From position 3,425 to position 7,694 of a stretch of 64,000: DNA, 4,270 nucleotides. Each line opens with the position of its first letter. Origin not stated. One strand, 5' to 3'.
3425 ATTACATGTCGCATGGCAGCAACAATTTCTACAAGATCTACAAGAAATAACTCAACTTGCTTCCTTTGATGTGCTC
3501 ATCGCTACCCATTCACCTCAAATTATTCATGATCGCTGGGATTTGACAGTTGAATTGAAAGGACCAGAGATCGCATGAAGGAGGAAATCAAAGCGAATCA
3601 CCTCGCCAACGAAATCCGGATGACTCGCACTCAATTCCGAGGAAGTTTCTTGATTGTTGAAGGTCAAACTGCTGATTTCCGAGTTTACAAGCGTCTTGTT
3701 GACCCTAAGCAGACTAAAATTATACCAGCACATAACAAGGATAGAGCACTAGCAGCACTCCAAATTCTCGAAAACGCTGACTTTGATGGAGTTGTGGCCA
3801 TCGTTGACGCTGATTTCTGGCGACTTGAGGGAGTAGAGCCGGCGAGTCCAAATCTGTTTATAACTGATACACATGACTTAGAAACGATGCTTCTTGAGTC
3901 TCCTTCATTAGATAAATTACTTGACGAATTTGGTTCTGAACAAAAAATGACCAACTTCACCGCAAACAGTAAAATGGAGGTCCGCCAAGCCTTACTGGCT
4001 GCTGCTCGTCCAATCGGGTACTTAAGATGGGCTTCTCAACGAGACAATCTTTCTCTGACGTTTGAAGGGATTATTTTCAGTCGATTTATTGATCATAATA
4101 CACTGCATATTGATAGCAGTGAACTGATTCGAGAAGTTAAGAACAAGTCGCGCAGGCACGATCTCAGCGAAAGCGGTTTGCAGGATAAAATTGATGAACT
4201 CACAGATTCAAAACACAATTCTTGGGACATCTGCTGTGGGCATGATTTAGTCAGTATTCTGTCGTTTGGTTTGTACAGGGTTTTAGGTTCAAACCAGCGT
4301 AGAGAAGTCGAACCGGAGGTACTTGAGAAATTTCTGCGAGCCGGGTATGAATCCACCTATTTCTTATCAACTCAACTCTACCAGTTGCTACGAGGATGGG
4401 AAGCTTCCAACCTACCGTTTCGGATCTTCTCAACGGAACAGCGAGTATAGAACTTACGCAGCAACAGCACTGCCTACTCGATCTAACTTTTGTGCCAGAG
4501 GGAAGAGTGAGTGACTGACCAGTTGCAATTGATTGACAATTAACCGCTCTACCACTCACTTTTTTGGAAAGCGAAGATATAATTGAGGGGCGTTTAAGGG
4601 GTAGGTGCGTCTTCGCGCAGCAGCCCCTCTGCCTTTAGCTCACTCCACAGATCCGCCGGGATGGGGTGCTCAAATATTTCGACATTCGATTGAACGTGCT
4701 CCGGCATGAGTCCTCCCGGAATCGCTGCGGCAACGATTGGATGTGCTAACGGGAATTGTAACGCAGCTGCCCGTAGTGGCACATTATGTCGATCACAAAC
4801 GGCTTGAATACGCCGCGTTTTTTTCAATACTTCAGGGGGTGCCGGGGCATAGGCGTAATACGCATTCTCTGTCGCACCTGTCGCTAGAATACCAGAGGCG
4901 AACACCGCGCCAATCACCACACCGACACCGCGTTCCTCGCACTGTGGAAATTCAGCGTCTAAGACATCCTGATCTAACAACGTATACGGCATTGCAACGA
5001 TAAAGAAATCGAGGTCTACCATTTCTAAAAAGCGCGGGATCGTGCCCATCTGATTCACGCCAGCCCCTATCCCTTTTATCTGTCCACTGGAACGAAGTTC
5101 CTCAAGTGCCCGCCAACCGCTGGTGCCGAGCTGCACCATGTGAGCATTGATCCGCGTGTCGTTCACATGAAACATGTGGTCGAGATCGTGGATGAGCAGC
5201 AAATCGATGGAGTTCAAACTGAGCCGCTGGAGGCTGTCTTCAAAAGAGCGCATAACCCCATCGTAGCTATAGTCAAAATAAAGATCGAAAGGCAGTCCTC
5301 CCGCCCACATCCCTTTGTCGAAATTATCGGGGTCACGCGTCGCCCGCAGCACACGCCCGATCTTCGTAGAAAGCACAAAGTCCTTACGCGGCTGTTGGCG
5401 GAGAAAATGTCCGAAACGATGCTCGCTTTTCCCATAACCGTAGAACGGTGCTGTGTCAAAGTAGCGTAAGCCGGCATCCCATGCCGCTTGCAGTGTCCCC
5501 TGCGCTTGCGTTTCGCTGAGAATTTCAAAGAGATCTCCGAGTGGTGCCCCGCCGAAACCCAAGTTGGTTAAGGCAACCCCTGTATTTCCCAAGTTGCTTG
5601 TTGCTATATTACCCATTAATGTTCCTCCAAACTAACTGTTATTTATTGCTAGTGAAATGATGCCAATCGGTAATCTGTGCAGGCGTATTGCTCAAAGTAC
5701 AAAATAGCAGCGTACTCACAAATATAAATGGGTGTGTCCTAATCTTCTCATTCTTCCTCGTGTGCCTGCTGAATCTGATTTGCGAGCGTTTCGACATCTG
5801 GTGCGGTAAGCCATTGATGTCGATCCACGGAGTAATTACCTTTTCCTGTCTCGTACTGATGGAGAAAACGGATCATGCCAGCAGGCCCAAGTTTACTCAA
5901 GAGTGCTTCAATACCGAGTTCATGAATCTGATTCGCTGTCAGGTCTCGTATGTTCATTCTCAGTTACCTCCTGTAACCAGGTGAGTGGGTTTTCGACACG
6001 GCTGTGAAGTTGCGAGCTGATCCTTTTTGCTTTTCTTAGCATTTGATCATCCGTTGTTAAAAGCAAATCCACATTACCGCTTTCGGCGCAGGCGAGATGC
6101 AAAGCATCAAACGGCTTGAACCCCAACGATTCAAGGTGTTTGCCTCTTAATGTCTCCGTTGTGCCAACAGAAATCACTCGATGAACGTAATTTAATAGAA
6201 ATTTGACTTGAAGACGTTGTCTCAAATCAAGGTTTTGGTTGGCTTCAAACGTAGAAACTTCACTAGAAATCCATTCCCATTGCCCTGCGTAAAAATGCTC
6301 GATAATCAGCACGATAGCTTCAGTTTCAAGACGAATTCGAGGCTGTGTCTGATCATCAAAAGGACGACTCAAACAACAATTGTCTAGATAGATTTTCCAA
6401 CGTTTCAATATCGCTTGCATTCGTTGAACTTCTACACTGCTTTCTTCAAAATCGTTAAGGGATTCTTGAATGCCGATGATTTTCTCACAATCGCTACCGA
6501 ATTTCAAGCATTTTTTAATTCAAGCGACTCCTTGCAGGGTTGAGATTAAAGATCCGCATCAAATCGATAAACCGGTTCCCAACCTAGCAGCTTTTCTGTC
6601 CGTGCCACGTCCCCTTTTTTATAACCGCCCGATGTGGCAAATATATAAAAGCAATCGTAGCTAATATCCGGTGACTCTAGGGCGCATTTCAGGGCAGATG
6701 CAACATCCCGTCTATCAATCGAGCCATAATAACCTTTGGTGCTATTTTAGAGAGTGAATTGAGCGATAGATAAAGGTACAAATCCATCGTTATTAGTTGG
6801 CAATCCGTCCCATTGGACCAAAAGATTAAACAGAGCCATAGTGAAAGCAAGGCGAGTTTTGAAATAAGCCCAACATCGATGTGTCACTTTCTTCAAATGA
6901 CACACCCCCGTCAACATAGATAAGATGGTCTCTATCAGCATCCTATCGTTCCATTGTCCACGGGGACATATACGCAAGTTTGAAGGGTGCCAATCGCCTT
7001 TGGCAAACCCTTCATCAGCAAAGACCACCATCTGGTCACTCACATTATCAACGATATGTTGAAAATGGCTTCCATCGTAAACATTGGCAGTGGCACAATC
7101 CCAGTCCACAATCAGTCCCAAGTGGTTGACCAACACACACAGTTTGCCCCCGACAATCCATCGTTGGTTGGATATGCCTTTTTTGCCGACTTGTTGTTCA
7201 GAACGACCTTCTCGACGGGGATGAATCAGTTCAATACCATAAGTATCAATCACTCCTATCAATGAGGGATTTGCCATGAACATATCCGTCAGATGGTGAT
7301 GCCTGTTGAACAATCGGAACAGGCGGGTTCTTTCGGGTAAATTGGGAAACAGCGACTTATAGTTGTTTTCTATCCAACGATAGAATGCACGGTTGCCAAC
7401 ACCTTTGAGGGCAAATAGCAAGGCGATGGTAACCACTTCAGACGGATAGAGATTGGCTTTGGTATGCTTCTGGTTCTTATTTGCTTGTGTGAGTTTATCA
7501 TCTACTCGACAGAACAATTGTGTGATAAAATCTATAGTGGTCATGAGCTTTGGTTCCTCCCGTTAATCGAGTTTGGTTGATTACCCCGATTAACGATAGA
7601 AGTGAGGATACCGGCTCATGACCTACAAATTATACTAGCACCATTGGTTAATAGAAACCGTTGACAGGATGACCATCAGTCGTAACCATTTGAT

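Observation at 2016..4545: Low-GC two-gene PARIS-like (AriA ABC-ATPase + AriB DUF4435/Toprim) anti-phage cassette, flanked by imperfect direct repeats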

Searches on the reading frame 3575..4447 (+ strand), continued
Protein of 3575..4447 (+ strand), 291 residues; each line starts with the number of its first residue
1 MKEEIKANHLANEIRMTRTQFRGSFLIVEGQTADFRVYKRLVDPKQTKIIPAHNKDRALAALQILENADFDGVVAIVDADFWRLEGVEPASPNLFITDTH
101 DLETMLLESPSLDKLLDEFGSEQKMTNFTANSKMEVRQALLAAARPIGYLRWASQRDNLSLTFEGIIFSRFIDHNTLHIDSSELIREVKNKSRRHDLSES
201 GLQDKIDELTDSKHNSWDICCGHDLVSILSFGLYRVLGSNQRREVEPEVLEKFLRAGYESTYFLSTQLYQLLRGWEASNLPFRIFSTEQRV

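Call 44: fold_search(model_id=the predicted structure, library=pdb)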
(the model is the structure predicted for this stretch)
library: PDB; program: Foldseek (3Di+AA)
matches with E <= 10: 404; with E <= 0.001: 2
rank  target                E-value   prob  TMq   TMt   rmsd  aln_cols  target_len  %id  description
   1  8v46_D                1.0e-04  1.00  0.57  0.55   5.5       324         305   14  CryoEM structure of AriA-AriB complex (Form I) (released 2024-06-26)
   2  8ux9_A                1.1e-04  1.00  0.56  0.54   7.4       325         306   13  Asymmetric unit of the PARIS Immune Complex at 3.2 Angstrom Resolution (released 2024-09-18)
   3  3nuh_B                4.1e-02  0.13  0.17  0.14  20.4       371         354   13  A domain insertion in E. coli GyrB adopts a novel fold that plays a critical role in gyrase function (released 2010-08-11)
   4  6c8q_D                2.3e-01  0.10  0.18  0.20  19.1       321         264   13  Crystal structure of NAD synthetase (NadE) from Enterococcus faecalis in complex with NAD+ (released 2018-02-14)
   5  2xcr_S                2.7e-01  0.35  0.17  0.08   8.4       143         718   18  The 3.5A crystal structure of the catalytic core (B'A' region) of Staphylococcus aureus DNA Gyrase complexed with GSK2 (released 2010-08-04)
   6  6c8q_A                3.2e-01  0.08  0.19  0.20  19.0       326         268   12  Crystal structure of NAD synthetase (NadE) from Enterococcus faecalis in complex with NAD+ (released 2018-02-14)
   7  8qqs_B                3.9e-01  0.06  0.17  0.08  18.6       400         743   13  E. coli DNA gyrase bound to a linear part of a DNA minicircle (released 2024-04-10)
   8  5xt2_E                4.4e-01  0.12  0.20  0.27  20.0       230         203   13  Crystal structures of full-length FixJ from B. japonicum crystallized in space group P212121 (released 2018-05-23)
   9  5npp_D                4.6e-01  0.13  0.19  0.10  17.0       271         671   12  2.22A STRUCTURE OF THIOPHENE2 AND GSK945237 WITH S.AUREUS DNA GYRASE AND DNA (released 2017-07-12)
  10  3hmq                  4.9e-01  0.07  0.18  0.19  19.9       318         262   10  1.9 Angstrom resolution crystal structure of a NAD synthetase (nadE) from Salmonella typhimurium LT2 in complex with NAD (released 2009-06-16)
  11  8qdx_B                5.4e-01  0.06  0.16  0.08  19.2       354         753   11  E. coli DNA gyrase bound to a DNA crossover (released 2024-04-10)
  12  8qqi_B                5.7e-01  0.10  0.16  0.12  18.1       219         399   13  E.coli DNA gyrase in complex with 217 bp substrate DNA and LEI-800 (released 2024-06-19)
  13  9ukq_A                5.7e-01  0.04  0.17  0.08  22.0       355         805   12  Crystal structure of glycogen phosphorylase from Escherichia coli (released 2026-02-18)
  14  5fb3_E                6.0e-01  0.09  0.20  0.18  19.3       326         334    8  Structure of glycerophosphate dehydrogenase in complex with NADPH (released 2016-10-12)
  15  5f23                  6.7e-01  0.07  0.19  0.20  19.0       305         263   10  Crystal structure of NH(3)-dependent NAD(+) synthetase Pseudomonas aeruginosa in complex with NAD (released 2015-12-23)
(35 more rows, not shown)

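Call 65: search_dna_similar(query=window:3575-4447:+, collection=plasmids, mode=protein, max_rows=12)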
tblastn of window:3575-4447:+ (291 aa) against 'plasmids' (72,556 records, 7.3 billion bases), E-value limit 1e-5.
Records with a match: 17; places in all: 17; records where one place covers at least 80% of the query: 17.
Best place of each record, by identity: <60% 17.
By first word of the organism name: Vibrio 12; Bacillus 1; Aliivibrio 1; Rouxiella 1; Streptomyces 1; Salmonella 1.
By predicted mobility (MOB-suite, as given by PLSDB): non-mobilizable 15; mobilizable 2.
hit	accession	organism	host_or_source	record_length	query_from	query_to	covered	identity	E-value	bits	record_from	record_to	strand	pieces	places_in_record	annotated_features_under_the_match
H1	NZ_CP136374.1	Bacillus mycoides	whole organism,soil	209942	3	275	94%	30.2%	2e-25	112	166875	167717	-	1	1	DUF4435 domain-containing protein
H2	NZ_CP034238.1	Aliivibrio salmonicida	Atlantic salmon,pure isolate,diseased ...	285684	5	270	91%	28.2%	2e-17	89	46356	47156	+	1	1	DUF4435 domain-containing protein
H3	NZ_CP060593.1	Rouxiella badensis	pure culture,lowbush blueberries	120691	22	272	86%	27.9%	8e-17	88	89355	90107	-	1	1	DUF4435 domain-containing protein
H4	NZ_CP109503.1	Streptomyces sp. NBC_01426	-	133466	5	279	95%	24.6%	3e-11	71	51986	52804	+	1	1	hypothetical protein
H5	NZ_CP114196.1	Vibrio parahaemolyticus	Penaeus vannamei,cell culture,Shrimp ...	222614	4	277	94%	24.5%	1e-8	63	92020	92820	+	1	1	DUF4435 domain-containing protein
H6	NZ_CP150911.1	Vibrio parahaemolyticus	Penaeus vannamei,cell culture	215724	4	277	94%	24.5%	1e-8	63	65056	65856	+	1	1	DUF4435 domain-containing protein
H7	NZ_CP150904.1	Vibrio parahaemolyticus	-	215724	4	277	94%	24.5%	1e-8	63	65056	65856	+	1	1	DUF4435 domain-containing protein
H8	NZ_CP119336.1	Vibrio alginolyticus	Takifugu ocellatus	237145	4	277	94%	24.5%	1e-8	63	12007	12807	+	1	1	DUF4435 domain-containing protein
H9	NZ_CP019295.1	Vibrio campbellii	cage-cultured red drum,skin ulcer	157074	4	277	94%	24.5%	1e-8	63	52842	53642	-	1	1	DUF4435 domain-containing protein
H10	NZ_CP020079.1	Vibrio campbellii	Penaeus vannamei,bacteria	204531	4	277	94%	24.5%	1e-8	63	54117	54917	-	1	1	DUF4435 domain-containing protein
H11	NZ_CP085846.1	Vibrio diabolicus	Mactra veneriformis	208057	4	277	94%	24.5%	1e-8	63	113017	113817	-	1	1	DUF4435 domain-containing protein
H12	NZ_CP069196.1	Vibrio diabolicus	Litopenaeus vannamei purchased at the ...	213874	4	277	94%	24.5%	1e-8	63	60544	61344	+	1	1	DUF4435 domain-containing protein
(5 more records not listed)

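Call 66: search_dna_similar(query=window:3575-4447:+, collection=phages, mode=protein, max_rows=12)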
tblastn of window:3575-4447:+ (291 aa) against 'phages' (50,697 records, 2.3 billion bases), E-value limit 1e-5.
No match.

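Call 73: get_annotated_region(hit=H3, flank=3000)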
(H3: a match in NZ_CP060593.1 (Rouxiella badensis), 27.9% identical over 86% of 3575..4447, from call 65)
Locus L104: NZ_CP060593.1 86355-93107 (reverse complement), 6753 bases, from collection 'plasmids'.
description: Rouxiella badensis subsp. acadiensis strain C173 plasmid pUnnamed1, complete sequence
organism: Rouxiella badensis (NCBI taxid 3041084)
taxonomy: Bacteria; Pseudomonadota; Gammaproteobacteria; Enterobacterales; Yersiniaceae; Rouxiella; Rouxiella badensis
host: -; source: pure culture,lowbush blueberries; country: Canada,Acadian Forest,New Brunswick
typing (MOB-suite, as given by PLSDB): non-mobilizable
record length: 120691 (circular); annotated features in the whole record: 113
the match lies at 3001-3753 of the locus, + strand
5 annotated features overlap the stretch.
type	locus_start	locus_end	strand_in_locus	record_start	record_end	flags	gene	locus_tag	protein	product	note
CDS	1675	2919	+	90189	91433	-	-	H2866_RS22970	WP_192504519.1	AAA family ATPase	-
CDS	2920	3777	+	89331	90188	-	-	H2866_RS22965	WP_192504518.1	DUF4435 domain-containing protein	-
CDS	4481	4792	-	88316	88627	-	-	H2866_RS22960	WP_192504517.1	hypothetical protein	-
CDS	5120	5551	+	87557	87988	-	-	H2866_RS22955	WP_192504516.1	bifunctional diaminohydroxyphosphoribosylaminopyrimidine deaminase/5-amino-6-(5-phosphoribosylamino)uracil reductase RibD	-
CDS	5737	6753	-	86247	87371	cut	-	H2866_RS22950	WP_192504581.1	FAD-dependent monooxygenase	-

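Call 74: search_dna_similar(query=window:3575-4447:+, collection=plasmids, mode=protein, max_rows=20, rows=spread)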
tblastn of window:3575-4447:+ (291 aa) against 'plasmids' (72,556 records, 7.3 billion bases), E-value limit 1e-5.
Records with a match: 17; places in all: 17; records where one place covers at least 80% of the query: 17.
Best place of each record, by identity: <60% 17.
By first word of the organism name: Vibrio 12; Bacillus 1; Aliivibrio 1; Rouxiella 1; Streptomyces 1; Salmonella 1.
By predicted mobility (MOB-suite, as given by PLSDB): non-mobilizable 15; mobilizable 2.
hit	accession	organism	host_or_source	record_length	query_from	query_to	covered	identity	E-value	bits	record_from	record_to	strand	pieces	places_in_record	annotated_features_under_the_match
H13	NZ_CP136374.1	Bacillus mycoides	whole organism,soil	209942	3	275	94%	30.2%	2e-25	112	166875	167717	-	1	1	DUF4435 domain-containing protein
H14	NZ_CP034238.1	Aliivibrio salmonicida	Atlantic salmon,pure isolate,diseased ...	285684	5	270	91%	28.2%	2e-17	89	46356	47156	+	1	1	DUF4435 domain-containing protein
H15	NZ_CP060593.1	Rouxiella badensis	pure culture,lowbush blueberries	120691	22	272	86%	27.9%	8e-17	88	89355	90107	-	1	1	DUF4435 domain-containing protein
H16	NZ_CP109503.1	Streptomyces sp. NBC_01426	-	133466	5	279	95%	24.6%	3e-11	71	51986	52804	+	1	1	hypothetical protein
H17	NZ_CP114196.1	Vibrio parahaemolyticus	Penaeus vannamei,cell culture,Shrimp ...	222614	4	277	94%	24.5%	1e-8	63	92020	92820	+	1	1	DUF4435 domain-containing protein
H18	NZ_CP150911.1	Vibrio parahaemolyticus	Penaeus vannamei,cell culture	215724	4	277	94%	24.5%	1e-8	63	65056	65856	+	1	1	DUF4435 domain-containing protein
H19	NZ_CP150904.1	Vibrio parahaemolyticus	-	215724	4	277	94%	24.5%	1e-8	63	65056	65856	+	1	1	DUF4435 domain-containing protein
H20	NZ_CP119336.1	Vibrio alginolyticus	Takifugu ocellatus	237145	4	277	94%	24.5%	1e-8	63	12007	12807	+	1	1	DUF4435 domain-containing protein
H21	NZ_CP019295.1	Vibrio campbellii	cage-cultured red drum,skin ulcer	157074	4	277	94%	24.5%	1e-8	63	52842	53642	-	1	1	DUF4435 domain-containing protein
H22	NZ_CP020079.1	Vibrio campbellii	Penaeus vannamei,bacteria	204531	4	277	94%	24.5%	1e-8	63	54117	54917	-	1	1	DUF4435 domain-containing protein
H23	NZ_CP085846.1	Vibrio diabolicus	Mactra veneriformis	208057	4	277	94%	24.5%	1e-8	63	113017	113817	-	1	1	DUF4435 domain-containing protein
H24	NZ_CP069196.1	Vibrio diabolicus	Litopenaeus vannamei purchased at the ...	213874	4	277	94%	24.5%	1e-8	63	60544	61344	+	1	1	DUF4435 domain-containing protein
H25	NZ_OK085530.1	Vibrio alginolyticus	-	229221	4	277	94%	24.5%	1e-8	63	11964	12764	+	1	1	DUF4435 domain-containing protein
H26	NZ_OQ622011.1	Vibrio parahaemolyticus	-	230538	4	277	94%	24.5%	1e-8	63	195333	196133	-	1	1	DUF4435 domain-containing protein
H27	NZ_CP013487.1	Vibrio alginolyticus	seawater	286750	4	277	94%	24.5%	1e-8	63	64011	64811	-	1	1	DUF4435 domain-containing protein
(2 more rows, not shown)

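Call 75: search_solved_structures(query=L104:2920-3774:+, max_evalue=10, show_alignments=1)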
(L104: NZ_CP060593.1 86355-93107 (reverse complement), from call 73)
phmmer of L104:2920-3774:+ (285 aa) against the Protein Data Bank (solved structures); distinct sequences matched with E-value up to 10: 5.
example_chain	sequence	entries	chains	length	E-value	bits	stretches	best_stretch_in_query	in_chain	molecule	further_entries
8oq1_A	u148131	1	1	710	0.00085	22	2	135-214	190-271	Tail spike protein, structural depolymerase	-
6moj_A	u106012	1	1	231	0.051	16.1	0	219-247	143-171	Dimeric DARPin ACR5 (A_angle_R5)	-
6moi_A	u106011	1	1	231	0.36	13.4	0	219-247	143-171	Dimeric DARPing CCR5 (C_angle_R5)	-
6rfq_S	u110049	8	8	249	0.61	12.6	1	5-59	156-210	Subunit NESM of NADH:Ubiquinone Oxidoreductase (Complex I)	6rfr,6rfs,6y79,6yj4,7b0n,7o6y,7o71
1yx3_A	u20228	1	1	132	1.7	11.2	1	162-229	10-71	hypothetical protein DsrC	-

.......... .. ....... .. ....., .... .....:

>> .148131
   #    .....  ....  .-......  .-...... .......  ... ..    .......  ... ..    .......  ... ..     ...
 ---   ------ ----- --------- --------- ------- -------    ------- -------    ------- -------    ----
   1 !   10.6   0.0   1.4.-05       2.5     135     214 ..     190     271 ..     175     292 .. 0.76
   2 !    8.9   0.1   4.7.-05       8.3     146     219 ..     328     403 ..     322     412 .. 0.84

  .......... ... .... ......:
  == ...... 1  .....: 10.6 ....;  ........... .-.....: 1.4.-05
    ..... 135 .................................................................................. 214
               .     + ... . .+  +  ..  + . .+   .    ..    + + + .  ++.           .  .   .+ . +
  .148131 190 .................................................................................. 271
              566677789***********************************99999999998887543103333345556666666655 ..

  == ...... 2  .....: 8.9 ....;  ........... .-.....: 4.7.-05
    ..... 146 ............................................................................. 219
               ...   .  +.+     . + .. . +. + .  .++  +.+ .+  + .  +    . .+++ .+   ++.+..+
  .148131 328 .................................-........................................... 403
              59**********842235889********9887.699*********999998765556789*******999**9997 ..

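Call 82: search_protein_families(library=pfam, proteins=[L104:2920-3774:+], max_evalue=1)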
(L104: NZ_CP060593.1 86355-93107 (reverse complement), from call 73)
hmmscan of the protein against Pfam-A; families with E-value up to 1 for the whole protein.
L104:2920-3774:+ (285 aa): 1 family
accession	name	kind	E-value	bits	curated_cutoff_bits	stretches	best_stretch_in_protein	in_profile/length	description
PF14491.11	DUF4435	-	1.2e-21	78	27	1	28-241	1-225/238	Protein of unknown function (DUF4435)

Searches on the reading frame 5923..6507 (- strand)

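Call 58: search_protein_families(library=pfam, proteins=[window:5923-6507:-], max_evalue=0.001)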
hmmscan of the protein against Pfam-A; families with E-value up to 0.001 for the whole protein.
window:5923-6507:- (195 aa): 1 family
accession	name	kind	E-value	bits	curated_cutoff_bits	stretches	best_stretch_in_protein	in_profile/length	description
PF01850.27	PIN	-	1.1e-06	29.7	23.6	1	40-161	2-119/120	PIN domain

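Call 85: search_protein_families(library=padloc, proteins=[window:5923-6507:-], max_evalue=0.01)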
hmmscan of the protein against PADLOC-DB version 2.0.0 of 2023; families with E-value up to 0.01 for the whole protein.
window:5923-6507:- (195 aa): 0 families

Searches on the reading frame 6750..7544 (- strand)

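Call 58: search_protein_families(library=pfam, proteins=[window:6750-7544:-], max_evalue=0.001)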
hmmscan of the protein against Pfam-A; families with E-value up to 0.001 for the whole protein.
window:6750-7544:- (265 aa): 2 families
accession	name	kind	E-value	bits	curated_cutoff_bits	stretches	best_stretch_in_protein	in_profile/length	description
PF13612.12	DDE_Tnp_1_3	-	6.8e-09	36.3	27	1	95-181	6-92/155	Transposase DDE domain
PF01609.27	DDE_Tnp_1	-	3.1e-08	34.1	23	1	117-186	20-92/200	Transposase DDE domain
